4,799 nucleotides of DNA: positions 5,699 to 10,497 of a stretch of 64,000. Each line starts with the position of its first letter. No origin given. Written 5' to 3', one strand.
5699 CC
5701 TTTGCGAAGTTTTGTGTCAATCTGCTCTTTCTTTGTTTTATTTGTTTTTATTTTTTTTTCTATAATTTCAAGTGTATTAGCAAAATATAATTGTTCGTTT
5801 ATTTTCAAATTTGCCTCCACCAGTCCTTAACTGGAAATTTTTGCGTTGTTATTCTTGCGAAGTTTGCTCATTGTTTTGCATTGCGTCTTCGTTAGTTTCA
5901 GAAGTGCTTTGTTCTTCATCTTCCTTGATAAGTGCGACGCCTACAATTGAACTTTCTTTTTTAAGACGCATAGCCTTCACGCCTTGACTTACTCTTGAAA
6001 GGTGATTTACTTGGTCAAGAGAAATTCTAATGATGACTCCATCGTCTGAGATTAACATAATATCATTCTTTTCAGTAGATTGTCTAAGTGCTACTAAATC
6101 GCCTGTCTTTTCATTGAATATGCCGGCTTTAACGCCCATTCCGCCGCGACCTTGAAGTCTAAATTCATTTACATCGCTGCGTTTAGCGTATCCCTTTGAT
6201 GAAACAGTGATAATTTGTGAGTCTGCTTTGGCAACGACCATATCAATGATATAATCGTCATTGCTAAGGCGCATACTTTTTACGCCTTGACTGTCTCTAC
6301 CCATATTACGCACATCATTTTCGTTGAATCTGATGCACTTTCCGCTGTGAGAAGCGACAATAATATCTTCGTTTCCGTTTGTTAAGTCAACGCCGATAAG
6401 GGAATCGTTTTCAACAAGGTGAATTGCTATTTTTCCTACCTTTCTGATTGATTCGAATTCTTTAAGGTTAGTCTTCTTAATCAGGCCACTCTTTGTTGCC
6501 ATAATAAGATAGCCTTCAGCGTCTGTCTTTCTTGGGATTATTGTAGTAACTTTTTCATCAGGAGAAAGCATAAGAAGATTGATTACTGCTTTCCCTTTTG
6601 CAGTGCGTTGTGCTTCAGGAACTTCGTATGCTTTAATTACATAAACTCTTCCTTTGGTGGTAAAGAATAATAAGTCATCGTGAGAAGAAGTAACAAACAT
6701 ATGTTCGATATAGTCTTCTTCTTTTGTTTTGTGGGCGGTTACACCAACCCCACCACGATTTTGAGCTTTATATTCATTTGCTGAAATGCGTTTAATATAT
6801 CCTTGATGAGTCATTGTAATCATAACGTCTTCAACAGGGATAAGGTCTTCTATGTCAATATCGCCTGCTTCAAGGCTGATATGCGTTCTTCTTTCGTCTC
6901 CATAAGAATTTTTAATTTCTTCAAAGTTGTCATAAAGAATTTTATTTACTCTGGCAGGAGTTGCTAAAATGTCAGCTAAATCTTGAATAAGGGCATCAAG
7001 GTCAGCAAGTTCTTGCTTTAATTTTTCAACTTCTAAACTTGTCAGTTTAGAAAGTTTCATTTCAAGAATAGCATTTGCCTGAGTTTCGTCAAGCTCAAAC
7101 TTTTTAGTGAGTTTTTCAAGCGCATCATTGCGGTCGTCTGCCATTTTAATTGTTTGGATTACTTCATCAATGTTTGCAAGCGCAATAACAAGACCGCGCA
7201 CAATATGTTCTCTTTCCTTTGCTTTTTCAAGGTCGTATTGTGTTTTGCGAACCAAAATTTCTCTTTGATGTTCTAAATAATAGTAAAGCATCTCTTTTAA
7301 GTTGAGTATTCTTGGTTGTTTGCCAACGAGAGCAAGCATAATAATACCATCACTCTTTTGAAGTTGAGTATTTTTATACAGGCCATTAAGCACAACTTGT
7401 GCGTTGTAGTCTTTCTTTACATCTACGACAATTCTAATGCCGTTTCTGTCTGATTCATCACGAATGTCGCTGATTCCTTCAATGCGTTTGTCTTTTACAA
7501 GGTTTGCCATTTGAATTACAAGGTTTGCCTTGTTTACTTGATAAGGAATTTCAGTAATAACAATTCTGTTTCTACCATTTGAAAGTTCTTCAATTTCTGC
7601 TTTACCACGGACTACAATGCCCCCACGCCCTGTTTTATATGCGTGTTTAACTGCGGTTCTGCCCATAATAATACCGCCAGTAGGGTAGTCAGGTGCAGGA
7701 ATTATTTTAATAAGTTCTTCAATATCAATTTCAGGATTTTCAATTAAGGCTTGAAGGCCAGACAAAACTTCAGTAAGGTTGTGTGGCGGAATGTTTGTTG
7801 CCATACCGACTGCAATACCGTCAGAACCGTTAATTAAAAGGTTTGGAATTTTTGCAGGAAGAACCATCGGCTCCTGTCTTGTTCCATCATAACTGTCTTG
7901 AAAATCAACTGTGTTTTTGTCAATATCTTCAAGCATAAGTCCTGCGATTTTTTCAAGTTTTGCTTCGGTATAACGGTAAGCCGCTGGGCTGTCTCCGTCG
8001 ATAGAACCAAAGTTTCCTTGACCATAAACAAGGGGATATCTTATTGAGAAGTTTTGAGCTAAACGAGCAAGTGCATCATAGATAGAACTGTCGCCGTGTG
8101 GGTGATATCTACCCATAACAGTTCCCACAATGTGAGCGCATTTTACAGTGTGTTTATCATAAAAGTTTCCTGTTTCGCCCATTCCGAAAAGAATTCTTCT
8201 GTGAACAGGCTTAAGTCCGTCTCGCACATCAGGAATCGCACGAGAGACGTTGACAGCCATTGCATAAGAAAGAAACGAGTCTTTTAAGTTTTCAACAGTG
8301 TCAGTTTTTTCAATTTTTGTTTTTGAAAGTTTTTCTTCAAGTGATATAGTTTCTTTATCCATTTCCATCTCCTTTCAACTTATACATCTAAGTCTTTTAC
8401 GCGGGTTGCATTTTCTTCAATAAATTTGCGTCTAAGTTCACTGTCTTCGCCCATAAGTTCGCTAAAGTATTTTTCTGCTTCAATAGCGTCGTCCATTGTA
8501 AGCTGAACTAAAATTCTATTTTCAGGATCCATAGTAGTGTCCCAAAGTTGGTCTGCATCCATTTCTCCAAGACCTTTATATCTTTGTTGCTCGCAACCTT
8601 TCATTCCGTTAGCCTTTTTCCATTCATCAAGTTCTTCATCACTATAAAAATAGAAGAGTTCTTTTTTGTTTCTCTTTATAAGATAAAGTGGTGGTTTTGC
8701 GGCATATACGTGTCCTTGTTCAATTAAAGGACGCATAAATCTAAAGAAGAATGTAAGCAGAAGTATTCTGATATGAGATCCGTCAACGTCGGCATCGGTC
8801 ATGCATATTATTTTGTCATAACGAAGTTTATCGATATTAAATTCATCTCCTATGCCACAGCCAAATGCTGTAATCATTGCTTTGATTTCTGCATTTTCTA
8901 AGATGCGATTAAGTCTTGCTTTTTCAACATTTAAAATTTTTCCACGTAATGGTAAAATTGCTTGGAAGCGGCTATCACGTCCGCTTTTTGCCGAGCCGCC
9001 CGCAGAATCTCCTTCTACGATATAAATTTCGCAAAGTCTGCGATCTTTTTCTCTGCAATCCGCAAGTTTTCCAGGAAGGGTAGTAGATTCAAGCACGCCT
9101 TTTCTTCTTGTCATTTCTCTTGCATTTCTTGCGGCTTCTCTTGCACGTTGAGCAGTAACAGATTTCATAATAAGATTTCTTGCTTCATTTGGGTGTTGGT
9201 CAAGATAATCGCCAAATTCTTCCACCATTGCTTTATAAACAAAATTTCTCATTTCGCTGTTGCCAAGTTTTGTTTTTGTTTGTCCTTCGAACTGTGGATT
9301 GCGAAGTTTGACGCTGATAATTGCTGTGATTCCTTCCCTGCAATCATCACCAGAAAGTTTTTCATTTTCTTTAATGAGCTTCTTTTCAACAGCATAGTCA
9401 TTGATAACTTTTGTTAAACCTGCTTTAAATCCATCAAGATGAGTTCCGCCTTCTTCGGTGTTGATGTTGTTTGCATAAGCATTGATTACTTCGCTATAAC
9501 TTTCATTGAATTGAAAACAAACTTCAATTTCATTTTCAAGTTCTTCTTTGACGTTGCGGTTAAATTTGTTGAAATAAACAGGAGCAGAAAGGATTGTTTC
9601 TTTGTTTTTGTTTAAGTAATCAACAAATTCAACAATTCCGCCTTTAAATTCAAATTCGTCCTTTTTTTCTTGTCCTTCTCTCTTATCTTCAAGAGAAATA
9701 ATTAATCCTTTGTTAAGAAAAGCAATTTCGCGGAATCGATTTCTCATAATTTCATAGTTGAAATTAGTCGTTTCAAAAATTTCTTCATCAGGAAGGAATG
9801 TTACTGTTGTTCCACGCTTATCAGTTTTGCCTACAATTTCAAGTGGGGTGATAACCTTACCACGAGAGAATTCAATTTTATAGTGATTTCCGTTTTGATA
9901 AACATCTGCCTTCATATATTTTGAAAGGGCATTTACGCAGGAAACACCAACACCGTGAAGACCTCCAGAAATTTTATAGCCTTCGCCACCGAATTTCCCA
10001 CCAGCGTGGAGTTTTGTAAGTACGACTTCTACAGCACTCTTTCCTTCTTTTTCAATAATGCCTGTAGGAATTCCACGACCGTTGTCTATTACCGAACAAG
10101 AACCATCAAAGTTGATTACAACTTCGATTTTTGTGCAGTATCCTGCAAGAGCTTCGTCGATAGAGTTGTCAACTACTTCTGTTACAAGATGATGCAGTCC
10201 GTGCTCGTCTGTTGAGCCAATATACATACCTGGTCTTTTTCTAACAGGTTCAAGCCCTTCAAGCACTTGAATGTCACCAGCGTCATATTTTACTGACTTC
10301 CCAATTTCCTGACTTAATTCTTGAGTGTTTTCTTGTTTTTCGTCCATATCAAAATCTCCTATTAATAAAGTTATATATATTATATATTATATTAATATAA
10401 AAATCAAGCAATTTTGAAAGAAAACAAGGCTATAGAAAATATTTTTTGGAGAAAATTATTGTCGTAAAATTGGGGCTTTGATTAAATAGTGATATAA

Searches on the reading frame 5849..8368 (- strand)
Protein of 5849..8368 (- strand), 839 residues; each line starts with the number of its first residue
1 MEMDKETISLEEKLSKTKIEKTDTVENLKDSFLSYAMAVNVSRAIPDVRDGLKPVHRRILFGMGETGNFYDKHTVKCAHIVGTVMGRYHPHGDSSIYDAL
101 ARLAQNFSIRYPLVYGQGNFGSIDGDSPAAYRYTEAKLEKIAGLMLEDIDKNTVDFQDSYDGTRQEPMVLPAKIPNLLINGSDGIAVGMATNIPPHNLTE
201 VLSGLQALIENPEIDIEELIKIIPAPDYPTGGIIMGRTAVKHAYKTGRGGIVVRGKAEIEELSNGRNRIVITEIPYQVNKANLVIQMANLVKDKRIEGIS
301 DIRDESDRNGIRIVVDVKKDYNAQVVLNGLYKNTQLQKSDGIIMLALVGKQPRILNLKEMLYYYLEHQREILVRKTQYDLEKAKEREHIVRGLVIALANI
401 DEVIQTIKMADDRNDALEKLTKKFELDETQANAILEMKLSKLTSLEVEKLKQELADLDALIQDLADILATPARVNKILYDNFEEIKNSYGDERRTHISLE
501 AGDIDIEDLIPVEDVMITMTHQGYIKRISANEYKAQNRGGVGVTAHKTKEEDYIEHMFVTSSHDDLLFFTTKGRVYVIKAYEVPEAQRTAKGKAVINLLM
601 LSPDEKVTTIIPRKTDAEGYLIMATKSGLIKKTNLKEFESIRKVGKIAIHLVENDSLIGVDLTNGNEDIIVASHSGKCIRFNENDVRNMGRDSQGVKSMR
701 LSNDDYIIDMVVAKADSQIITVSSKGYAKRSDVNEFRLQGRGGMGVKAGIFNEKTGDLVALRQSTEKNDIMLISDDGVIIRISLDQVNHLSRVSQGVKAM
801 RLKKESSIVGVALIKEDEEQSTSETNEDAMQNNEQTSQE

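Call 35: search_protein_families(library=pfam, proteins=[window:5849-8368:-], max_evalue=0.001)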
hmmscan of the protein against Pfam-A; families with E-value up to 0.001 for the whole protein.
window:5849-8368:- (839 aa): 2 families
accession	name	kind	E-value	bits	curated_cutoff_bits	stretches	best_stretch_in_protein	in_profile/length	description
PF00521.26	DNA_topoisoIV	-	1.5e-161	538.5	31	1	43-481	1-430/432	DNA gyrase/topoisomerase IV, subunit A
PF03989.18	DNA_gyraseA_C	-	1.5e-71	236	27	6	667-713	1-47/48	DNA gyrase C-terminal domain, beta-propeller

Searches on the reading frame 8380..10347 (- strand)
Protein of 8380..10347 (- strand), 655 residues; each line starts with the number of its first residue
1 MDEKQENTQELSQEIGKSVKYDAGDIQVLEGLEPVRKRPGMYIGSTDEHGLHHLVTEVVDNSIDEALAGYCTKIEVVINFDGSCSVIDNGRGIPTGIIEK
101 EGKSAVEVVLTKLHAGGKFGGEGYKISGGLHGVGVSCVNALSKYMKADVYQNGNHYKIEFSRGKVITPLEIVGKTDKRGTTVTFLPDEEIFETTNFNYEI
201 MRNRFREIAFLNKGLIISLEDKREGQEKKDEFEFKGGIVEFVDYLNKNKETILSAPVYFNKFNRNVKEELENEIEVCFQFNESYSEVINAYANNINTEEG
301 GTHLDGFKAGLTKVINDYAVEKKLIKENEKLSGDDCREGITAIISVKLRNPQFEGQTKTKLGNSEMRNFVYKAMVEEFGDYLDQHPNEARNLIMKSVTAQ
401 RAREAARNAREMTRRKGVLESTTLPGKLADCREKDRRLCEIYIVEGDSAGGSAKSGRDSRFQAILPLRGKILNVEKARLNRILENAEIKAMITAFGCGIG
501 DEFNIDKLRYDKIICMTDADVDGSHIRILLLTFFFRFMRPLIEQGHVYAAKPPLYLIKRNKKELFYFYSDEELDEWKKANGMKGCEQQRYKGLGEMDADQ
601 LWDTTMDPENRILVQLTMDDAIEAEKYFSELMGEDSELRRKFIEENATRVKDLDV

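Call 35: search_protein_families(library=pfam, proteins=[window:8380-10347:-], max_evalue=0.001)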
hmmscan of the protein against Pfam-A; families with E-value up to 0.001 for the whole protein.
window:8380-10347:- (655 aa): 4 families
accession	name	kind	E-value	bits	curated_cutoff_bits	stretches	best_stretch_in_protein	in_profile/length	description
PF00204.31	DNA_gyraseB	-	1.3e-56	191.2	27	1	237-411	1-172/173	DNA gyrase B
PF00986.26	DNA_gyraseB_C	-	6.4e-27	93.9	29.8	1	584-644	3-63/63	DNA gyrase B subunit, carboxyl terminus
PF01751.28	Toprim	-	1.1e-19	70.9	23.1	1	440-550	1-94/96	Toprim domain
PF02518.31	HATPase_c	-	6.2e-16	59.3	26.4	1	47-188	2-109/111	Histidine kinase-, DNA gyrase B-, and HSP90-like ATPase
